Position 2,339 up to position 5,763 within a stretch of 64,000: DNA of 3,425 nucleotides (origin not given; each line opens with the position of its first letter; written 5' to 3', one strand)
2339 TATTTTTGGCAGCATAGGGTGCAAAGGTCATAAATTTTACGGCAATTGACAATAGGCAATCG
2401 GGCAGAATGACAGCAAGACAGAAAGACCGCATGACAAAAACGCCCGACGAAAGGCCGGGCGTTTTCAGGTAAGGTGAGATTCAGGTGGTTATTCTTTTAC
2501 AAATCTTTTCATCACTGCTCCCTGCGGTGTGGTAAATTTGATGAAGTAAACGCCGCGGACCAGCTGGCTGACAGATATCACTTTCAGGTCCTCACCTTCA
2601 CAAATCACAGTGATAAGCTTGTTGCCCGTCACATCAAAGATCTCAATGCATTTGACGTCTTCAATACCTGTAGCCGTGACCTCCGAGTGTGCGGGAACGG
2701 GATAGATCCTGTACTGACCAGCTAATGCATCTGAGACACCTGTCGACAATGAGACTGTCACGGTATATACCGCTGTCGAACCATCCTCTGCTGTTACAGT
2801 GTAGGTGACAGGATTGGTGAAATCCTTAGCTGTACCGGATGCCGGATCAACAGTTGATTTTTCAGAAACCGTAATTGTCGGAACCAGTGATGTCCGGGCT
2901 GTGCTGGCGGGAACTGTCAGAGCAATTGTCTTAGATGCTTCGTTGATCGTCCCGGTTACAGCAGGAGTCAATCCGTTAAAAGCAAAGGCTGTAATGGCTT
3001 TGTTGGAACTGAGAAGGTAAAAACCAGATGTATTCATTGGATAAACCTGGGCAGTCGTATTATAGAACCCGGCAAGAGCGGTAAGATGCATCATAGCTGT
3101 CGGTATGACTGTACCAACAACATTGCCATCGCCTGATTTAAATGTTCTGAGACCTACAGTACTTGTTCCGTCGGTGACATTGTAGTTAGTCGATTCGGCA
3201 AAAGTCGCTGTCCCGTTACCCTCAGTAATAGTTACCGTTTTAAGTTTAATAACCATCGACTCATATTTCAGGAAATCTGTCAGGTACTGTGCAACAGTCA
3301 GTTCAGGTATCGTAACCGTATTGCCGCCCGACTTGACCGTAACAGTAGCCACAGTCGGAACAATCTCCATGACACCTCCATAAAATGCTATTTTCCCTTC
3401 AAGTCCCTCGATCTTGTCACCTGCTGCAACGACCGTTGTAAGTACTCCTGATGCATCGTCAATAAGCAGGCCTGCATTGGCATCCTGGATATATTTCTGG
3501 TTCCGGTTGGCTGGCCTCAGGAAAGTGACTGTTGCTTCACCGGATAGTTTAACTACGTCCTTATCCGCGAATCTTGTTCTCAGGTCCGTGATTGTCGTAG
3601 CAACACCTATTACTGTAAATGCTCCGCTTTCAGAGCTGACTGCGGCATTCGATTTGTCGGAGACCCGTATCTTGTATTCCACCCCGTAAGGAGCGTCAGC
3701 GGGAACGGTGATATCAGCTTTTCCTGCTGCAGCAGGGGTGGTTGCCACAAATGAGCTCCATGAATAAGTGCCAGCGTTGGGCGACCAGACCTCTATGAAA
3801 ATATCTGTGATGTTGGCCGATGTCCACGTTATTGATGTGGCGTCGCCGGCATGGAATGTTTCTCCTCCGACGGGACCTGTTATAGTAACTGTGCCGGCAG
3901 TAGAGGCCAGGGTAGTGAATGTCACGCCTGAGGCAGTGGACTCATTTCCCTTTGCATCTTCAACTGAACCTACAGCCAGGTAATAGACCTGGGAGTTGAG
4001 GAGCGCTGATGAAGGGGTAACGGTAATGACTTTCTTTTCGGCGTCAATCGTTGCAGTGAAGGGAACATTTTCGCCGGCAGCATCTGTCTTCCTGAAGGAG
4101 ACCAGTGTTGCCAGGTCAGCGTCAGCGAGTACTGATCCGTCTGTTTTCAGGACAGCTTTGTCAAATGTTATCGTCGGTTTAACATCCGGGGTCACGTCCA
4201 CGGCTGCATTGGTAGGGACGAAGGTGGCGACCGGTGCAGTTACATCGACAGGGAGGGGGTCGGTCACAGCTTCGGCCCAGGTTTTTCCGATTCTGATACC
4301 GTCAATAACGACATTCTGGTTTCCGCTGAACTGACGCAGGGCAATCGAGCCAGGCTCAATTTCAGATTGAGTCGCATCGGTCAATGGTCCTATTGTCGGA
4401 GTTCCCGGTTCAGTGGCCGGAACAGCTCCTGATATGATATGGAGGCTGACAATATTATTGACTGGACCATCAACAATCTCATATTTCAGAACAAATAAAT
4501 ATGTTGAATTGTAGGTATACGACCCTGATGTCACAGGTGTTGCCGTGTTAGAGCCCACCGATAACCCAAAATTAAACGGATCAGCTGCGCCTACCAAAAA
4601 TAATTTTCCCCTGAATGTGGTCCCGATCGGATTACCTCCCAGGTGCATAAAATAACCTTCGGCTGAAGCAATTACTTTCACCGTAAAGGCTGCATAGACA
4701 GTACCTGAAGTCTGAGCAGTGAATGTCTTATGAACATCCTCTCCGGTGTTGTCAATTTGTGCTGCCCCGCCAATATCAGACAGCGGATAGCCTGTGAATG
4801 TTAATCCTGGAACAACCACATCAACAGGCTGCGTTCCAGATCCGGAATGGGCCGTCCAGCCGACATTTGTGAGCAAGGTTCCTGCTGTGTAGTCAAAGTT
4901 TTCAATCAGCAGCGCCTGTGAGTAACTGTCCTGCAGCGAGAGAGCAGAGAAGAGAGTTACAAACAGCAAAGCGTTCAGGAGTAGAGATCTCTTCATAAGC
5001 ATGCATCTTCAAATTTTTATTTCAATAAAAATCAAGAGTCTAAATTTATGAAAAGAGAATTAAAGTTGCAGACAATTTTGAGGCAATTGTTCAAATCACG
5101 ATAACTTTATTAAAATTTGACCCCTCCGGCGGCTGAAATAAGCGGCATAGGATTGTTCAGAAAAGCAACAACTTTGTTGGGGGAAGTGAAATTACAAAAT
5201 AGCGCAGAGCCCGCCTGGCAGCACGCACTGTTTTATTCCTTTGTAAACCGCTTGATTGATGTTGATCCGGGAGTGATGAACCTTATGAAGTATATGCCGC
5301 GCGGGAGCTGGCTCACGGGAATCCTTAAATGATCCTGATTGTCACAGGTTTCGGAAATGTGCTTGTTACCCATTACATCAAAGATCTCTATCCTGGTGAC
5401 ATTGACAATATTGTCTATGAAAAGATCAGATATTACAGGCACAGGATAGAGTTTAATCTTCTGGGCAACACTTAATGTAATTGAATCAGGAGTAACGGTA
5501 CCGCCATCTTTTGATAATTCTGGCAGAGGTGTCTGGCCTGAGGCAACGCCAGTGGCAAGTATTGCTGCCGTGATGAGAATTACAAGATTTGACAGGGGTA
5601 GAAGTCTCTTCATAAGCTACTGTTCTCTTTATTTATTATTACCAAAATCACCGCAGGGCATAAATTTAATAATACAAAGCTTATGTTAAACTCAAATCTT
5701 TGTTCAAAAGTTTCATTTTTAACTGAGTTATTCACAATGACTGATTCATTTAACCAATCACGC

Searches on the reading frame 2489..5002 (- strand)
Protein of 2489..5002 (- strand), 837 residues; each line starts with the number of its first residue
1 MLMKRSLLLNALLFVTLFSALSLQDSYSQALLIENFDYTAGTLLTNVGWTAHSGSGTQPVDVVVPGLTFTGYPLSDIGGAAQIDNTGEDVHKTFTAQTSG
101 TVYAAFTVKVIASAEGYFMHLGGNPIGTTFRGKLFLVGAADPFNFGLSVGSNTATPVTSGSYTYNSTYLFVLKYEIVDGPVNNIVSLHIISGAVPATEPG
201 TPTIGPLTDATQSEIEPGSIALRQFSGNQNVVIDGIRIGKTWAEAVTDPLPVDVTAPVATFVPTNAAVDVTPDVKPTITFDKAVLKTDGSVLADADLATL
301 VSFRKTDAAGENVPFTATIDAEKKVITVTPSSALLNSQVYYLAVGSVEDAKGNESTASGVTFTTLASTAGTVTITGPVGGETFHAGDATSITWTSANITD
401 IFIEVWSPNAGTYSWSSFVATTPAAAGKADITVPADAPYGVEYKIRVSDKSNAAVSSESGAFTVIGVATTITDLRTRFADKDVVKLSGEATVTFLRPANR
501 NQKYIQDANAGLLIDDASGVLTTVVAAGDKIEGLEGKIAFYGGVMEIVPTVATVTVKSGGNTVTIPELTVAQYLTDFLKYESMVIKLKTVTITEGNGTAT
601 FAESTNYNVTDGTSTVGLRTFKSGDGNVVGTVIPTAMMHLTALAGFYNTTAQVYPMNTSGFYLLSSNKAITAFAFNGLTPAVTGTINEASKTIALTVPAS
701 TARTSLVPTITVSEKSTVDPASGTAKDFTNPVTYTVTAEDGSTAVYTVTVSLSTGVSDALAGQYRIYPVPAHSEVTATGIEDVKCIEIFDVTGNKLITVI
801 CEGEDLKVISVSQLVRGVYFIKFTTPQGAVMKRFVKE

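Call 14: search_protein_families(library=pfam, proteins=[window:2489-5002:-])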
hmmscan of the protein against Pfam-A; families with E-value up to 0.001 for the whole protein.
window:2489-5002:- (837 aa): 5 families
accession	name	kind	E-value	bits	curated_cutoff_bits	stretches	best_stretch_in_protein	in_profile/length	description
PF16410.10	DUF5018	-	2.3e-12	46.9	38.2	1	664-752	130-215/352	Domain of unknown function (DUF5018)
PF13205.12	Big_5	-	8e-10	39.8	23.6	1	254-364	2-105/105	Bacterial Ig-like domain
PF18962.6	Por_Secre_tail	-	4.5e-08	33.7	27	1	766-835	1-74/75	Secretion system C-terminal sorting domain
PF10342.15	Kre9_KNH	-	1.8e-05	25.8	24.6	1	377-464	2-94/94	Kre9/KNH-like N-terminal Ig-like domain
PF18942.5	DUF5689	-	4.7e-05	23.8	28.6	1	504-658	46-214/217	Family of unknown function (DUF5689)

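Call 15: search_protein_families(library=ncbifam, proteins=[window:2489-5002:-])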
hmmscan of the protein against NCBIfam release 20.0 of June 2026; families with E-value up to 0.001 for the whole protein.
window:2489-5002:- (837 aa): 2 families
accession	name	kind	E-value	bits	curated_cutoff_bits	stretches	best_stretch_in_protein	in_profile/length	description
TIGR04183.1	Por_Secre_tail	domain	4.6e-10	39.3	23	1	766-837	1-72/72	T9SS type A sorting domain-containing protein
NF038113.1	T9SSA_dep_M36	equivalog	0.00044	18.5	885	1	755-828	784-860/869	T9SS-dependent M36 family metallopeptidase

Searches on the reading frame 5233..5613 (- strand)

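Call 14: search_protein_families(library=pfam, proteins=[window:5233-5613:-])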
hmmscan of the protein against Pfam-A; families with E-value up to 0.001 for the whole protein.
window:5233-5613:- (126 aa): 1 family
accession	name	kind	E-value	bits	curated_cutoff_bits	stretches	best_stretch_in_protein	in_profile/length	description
PF18962.6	Por_Secre_tail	-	1.6e-09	38.3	27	1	55-123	1-73/75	Secretion system C-terminal sorting domain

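Call 15: search_protein_families(library=ncbifam, proteins=[window:5233-5613:-])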
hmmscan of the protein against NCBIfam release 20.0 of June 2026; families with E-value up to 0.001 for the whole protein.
window:5233-5613:- (126 aa): 2 families
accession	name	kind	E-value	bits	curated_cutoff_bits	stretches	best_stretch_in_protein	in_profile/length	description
TIGR04183.1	Por_Secre_tail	domain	8.7e-10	38.4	23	1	55-125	1-71/72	T9SS type A sorting domain-containing protein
NF038113.1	T9SSA_dep_M36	equivalog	6.6e-06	24.5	885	1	51-113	791-856/869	T9SS-dependent M36 family metallopeptidase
